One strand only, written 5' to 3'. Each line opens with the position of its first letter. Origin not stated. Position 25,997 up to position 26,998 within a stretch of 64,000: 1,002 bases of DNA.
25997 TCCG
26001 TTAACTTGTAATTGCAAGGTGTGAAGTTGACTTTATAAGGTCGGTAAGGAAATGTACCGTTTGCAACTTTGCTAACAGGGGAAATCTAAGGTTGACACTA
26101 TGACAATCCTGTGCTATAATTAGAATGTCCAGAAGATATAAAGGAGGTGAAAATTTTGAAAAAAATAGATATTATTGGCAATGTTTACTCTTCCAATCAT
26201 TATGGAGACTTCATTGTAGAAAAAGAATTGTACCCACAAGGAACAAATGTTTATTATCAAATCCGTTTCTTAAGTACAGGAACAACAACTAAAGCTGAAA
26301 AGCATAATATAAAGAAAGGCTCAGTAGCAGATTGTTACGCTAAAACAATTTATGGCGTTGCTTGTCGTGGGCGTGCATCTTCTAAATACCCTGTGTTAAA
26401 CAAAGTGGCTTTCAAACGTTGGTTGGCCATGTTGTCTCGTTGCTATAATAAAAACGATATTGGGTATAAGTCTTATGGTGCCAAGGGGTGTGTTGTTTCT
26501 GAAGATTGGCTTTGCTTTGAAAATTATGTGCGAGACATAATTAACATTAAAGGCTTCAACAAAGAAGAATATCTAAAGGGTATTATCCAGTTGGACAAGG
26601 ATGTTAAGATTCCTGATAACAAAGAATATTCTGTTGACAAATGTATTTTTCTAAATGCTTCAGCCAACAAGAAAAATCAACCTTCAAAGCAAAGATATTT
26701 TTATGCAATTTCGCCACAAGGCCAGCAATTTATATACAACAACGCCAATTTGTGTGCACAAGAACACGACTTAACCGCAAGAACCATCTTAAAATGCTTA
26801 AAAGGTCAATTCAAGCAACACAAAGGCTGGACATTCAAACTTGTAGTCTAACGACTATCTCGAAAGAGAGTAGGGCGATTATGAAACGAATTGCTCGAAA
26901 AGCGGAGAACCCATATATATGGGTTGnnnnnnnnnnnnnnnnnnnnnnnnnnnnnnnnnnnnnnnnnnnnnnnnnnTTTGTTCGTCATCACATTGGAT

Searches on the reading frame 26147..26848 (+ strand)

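Call 53: search_protein_families(library=phrogs, proteins=[window:26147-26848:+], max_evalue=0.001)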
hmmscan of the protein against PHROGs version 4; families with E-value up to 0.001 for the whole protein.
window:26147-26848:+ (234 aa): 7 families
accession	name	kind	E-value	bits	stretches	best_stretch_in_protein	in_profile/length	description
phrog_2081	-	DNA, RNA and nucleotide metabolism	1.2e-60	206.9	1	6-232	24-250/433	HNH endonuclease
phrog_953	-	DNA, RNA and nucleotide metabolism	6.5e-20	72.8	1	41-181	170-308/420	HNH endonuclease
phrog_374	-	DNA, RNA and nucleotide metabolism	2.3e-19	70.7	1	45-208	228-379/617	HNH endonuclease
phrog_3377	-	DNA, RNA and nucleotide metabolism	1.7e-12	48.6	1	83-186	9-102/196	HNH endonuclease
phrog_8790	-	DNA, RNA and nucleotide metabolism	2.3e-12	48.4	1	81-187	18-112/241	restriction endonuclease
phrog_30929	-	unknown function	1.9e-06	28.1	1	89-228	39-172/413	-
phrog_20162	-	DNA, RNA and nucleotide metabolism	7.9e-05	24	0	191-232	40-81/88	HNH endonuclease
